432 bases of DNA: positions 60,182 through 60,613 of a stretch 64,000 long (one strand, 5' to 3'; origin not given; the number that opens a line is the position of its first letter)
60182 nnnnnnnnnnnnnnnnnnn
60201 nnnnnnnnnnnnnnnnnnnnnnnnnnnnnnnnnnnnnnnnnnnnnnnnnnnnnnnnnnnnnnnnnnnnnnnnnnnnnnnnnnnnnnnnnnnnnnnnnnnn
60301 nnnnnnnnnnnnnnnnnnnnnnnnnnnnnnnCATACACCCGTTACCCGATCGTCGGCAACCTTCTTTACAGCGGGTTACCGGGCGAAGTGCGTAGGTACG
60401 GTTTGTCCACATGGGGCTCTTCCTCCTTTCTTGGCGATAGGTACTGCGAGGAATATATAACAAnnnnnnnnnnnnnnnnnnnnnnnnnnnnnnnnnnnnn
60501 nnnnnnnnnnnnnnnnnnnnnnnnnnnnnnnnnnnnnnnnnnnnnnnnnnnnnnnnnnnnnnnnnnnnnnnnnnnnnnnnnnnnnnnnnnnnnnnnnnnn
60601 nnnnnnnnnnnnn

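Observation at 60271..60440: GC-rich leader with a 27-aa Arg/Cys-rich mini-ORF (strong SD) and a terminator hairpin upstream of a hypothetical gene: attenuator or small RNA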

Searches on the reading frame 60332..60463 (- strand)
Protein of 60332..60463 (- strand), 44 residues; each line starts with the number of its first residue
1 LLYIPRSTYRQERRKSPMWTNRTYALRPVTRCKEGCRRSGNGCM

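Call 48: find_homologous_proteins(query=A3, max_evalue=10)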
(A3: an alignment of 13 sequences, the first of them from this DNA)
Query A3 (13 sequences) (44 aa, profile of the alignment): 15 proteins with E <= 10 among 18 candidates.
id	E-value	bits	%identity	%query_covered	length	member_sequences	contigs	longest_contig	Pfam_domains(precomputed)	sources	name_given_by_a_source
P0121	9.8e-8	49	77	59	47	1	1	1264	-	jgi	jgi:hypothetical protein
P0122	1.1e-7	49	76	57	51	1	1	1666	-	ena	-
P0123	1.5e-7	49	85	45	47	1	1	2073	-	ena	-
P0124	2.7e-7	48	53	86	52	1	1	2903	-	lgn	-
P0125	3.9e-7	48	76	57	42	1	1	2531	-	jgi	jgi:hypothetical protein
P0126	7.4e-7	47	76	57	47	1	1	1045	-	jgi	jgi:hypothetical protein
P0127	9.7e-7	46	76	57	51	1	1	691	-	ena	-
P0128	1.1e-6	46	76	57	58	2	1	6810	-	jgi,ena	jgi:hypothetical protein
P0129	1.1e-6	46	76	57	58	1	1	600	-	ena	-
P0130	1.2e-6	46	35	84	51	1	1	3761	-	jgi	jgi:hypothetical protein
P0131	1.3e-6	46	81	48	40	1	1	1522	-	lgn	-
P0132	1.3e-6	46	76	57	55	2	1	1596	-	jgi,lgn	jgi:hypothetical protein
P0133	5.0e-6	44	72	57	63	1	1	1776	-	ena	-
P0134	1.1e-5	43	77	50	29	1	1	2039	-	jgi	-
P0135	4.9e-4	38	56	73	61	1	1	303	-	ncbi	-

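Call 50: find_encoding_contigs(protein=P0128, flank=4000, max_places=2)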
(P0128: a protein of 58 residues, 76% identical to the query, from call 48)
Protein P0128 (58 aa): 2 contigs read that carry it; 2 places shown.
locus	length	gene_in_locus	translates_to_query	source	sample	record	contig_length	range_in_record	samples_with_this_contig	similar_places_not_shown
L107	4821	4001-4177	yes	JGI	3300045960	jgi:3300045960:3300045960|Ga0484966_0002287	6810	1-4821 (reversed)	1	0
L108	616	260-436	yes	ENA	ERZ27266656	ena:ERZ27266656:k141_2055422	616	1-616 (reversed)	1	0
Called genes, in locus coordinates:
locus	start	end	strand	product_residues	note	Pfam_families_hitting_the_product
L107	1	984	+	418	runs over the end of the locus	PF09861:Lar_N, PF04015:DUF362 (weak), PF21113:LarA_C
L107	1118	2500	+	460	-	PF01565:FAD_binding_4, PF02913:FAD-oxidase_C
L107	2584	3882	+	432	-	PF13183:Fer4_8, PF13187:Fer4_9 (faint), PF13237:Fer4_10 (faint), PF12838:Fer4_7 (weak), PF13534:Fer4_17 (weak), PF02754:CCG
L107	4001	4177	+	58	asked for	-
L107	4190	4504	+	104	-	PF14522:Cytochrome_C7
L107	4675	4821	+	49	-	?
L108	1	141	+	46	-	?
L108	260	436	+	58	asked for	-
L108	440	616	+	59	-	?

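Call 51: find_encoding_contigs(protein=P0130, flank=3000, max_places=1)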
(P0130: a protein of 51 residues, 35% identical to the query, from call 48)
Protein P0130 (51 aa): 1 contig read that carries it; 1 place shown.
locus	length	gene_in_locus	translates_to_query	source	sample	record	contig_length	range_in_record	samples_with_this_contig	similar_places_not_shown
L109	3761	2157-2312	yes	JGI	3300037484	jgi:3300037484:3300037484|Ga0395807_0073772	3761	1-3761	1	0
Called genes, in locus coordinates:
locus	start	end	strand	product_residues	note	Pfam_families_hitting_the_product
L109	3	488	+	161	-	?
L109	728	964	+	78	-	-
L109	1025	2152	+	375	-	PF04015:DUF362, PF00037:Fer4 (faint), PF12797:Fer4_2 (faint), PF13237:Fer4_10 (weak)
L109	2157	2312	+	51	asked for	-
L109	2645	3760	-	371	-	?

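Call 52: find_encoding_contigs(protein=P0125, flank=3000, max_places=1)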
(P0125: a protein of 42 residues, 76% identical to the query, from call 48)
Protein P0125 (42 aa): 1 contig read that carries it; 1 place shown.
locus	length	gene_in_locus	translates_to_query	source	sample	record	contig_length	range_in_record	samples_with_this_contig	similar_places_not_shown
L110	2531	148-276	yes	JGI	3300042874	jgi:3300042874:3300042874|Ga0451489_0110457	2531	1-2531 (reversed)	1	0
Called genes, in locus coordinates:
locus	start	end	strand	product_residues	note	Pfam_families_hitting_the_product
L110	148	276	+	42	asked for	-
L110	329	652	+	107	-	PF14522:Cytochrome_C7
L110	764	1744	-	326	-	PF04055:Radical_SAM, PF06463:Mob_synth_C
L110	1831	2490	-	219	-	PF00437:T2SSE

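Call 61: search_protein_representatives(alignment_id=A4)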
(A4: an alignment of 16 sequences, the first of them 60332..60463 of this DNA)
Query: 16 sequences, 62 profile positions. Proteins with E-value up to 0.001 (for the whole library): 31; up to 1e-10: 7; up to 1e-30: 0. The best 31 are listed.
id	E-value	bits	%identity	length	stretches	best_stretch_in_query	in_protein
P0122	5.1e-21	90.1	-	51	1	16-60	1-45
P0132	2.3e-20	88.0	-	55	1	16-59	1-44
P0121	6.4e-18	80.2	-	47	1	16-61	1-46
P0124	3.1e-13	65.1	-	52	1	3-35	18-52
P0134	1.4e-12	63.1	-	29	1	16-43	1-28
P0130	3.2e-12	61.9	-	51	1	3-35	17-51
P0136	1.3e-11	59.9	-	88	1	16-50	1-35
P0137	4.0e-09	52.0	-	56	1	7-33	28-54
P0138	2.8e-08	49.3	-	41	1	8-34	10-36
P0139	3.1e-08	49.1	-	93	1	16-41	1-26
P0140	7.7e-08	47.9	-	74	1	8-34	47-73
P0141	7.9e-08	47.8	-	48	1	5-34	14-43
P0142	1.0e-07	47.5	-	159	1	16-43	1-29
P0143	1.5e-07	47.0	-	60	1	7-33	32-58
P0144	1.1e-06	44.2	-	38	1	16-38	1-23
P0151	3.3e-05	39.5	-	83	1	16-36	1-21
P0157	3.9e-04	36.0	-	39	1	10-34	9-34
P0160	7.6e-04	35.1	-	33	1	18-36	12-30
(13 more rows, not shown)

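Call 64: list_cluster_members(proteins=[P0135, P0136, P0138, P0139, P0141, P0142, P0144, P0151, P0157, P0160])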
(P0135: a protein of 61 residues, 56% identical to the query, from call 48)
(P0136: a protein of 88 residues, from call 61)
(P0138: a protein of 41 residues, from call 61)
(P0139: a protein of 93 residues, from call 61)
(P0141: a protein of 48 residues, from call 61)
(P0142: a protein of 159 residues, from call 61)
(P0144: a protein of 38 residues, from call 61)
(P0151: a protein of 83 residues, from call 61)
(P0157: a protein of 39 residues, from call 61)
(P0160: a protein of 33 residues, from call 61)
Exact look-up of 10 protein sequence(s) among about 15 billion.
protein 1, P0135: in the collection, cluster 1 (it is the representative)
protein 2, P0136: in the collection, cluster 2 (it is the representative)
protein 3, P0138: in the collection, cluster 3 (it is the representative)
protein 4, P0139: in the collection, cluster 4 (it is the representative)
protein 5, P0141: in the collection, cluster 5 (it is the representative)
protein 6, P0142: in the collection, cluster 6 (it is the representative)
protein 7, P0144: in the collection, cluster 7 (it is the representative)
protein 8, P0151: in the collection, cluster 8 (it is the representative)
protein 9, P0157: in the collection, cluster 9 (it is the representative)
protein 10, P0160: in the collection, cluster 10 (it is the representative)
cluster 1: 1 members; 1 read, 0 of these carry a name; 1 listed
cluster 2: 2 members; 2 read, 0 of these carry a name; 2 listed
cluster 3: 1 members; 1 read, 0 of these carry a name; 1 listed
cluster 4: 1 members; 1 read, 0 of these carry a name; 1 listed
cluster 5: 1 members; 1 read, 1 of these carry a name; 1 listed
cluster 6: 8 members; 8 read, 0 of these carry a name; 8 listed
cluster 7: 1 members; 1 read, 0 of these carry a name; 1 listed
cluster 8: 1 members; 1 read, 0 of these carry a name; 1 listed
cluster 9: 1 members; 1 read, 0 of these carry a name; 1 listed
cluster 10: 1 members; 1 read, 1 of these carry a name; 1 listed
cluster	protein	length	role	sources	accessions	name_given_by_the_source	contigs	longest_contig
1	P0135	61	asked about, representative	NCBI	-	-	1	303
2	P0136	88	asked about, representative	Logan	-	-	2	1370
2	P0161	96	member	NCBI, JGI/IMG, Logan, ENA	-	-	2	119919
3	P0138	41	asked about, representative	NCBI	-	-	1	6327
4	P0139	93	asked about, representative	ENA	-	-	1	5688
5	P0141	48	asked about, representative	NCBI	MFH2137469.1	MAG: hypothetical protein ABII88_03035 [Candidatus Omnitrophota bacterium]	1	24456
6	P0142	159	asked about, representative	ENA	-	-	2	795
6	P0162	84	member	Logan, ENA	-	-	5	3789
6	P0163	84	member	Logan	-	-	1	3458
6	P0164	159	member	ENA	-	-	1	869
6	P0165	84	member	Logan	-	-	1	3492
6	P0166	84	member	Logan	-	-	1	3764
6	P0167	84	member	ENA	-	-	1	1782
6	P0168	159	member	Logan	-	-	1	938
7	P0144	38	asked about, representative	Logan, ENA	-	-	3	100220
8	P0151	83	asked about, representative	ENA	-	-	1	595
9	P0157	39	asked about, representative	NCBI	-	-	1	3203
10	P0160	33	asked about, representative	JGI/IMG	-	hypothetical protein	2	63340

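Call 78: find_homologous_proteins(query=A5, max_evalue=1)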
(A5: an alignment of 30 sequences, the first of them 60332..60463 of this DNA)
Query A5 (30 sequences) (44 aa, profile of the alignment): 90 proteins with E <= 1 among 837 candidates.
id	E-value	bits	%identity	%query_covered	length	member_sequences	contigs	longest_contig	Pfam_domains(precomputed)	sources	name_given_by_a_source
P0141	1.2e-14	72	56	57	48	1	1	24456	-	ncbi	ncbi:MAG: hypothetical protein ABII88_03035 [Candidatus Omnitrophota bacterium]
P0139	2.8e-14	70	68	43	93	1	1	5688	-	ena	-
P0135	6.6e-14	69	56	73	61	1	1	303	-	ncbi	-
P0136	1.7e-12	65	65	45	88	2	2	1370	-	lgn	-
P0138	1.9e-12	65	54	55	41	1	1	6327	-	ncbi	-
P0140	9.9e-12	62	48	61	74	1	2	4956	-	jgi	jgi:hypothetical protein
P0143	1.6e-11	62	44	82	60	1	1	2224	-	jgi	-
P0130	2.2e-11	61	35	84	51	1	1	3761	-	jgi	jgi:hypothetical protein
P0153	2.2e-11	61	50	55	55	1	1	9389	-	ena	-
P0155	2.6e-11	61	54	57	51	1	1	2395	-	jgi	jgi:hypothetical protein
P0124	3.6e-11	60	53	86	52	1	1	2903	-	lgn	-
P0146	8.6e-11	59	44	61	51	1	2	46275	-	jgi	jgi:hypothetical protein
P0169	1.9e-10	58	63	43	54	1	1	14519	-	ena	-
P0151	2.9e-10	58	63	43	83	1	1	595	-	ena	-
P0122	3.6e-10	57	76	57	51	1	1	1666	-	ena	-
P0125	5.1e-10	57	76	57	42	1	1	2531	-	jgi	jgi:hypothetical protein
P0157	5.9e-10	57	43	68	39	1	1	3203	-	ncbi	-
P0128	1.5e-9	55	76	57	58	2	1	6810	-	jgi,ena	jgi:hypothetical protein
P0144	2.9e-9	54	65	45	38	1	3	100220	-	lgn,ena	-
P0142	1.1e-8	52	56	57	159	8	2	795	-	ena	-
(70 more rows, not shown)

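Call 81: search_solved_structures(query=A5, max_evalue=10, show_alignments=3)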
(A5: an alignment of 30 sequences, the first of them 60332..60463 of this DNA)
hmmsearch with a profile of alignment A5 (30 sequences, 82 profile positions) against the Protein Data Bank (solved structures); distinct sequences matched with E-value up to 10: 0.

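Call 88: predict_structure(alignment_id=A5)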
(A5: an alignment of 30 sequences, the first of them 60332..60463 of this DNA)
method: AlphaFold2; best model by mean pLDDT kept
length: 44 residues; sequences in the alignment: 30
mean_pLDDT: 59.2   pTM: 0.14
mean pLDDT of the five models: 59.2, 55.7, 54.9, 54.0, 53.7
residues with pLDDT >= 90: 0; 70-90: 2; 50-70: 39; < 50: 3
segments of 3 or more residues with pLDDT < 50: 42-44
pLDDT, mean of each block of 10 residues (from residue 1): 62 57 62 60 46
secondary structure: DSSP gave nothing for this model
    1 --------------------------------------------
elements in order:

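Call 89: list_cluster_members(proteins=[L110:764-1744:-, L107:1118-2500:+, L107:2584-3882:+, L109:1025-2152:+, L107:4190-4504:+, L110:329-652:+])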
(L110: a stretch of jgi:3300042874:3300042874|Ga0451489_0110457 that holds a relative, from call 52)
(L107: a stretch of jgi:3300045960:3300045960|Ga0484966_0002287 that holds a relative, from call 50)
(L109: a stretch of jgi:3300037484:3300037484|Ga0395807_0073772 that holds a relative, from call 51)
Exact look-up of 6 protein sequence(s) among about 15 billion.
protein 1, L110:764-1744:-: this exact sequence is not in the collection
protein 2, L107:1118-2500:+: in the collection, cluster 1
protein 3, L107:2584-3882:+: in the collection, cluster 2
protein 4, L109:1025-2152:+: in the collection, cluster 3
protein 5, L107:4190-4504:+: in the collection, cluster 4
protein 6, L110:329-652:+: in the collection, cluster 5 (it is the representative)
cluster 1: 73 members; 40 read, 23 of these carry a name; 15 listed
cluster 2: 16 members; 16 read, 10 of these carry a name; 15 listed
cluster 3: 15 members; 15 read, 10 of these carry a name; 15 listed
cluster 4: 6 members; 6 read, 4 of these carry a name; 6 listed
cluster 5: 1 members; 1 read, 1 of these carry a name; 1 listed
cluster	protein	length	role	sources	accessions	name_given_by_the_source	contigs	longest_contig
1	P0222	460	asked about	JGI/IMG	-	glycolate oxidase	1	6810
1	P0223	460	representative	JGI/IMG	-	glycolate oxidase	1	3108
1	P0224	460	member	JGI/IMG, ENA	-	glycolate oxidase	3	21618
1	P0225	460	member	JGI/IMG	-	glycolate oxidase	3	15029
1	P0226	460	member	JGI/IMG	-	glycolate oxidase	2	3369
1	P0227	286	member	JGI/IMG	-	glycolate oxidase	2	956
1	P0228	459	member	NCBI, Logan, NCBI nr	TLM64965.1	MAG: FAD-binding protein [Deltaproteobacteria bacterium]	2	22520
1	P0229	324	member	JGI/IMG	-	glycolate oxidase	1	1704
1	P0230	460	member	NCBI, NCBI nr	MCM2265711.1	MAG: FAD-binding protein [Desulfuromonadales bacterium] | FAD-binding protein [Desulfuromonadales bacterium]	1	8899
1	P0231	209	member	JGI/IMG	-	glycolate oxidase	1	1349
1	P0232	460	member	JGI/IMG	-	glycolate oxidase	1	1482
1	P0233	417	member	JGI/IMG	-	glycolate oxidase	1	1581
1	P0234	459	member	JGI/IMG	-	glycolate oxidase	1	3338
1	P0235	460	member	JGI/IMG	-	glycolate oxidase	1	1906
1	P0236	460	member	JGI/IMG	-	glycolate oxidase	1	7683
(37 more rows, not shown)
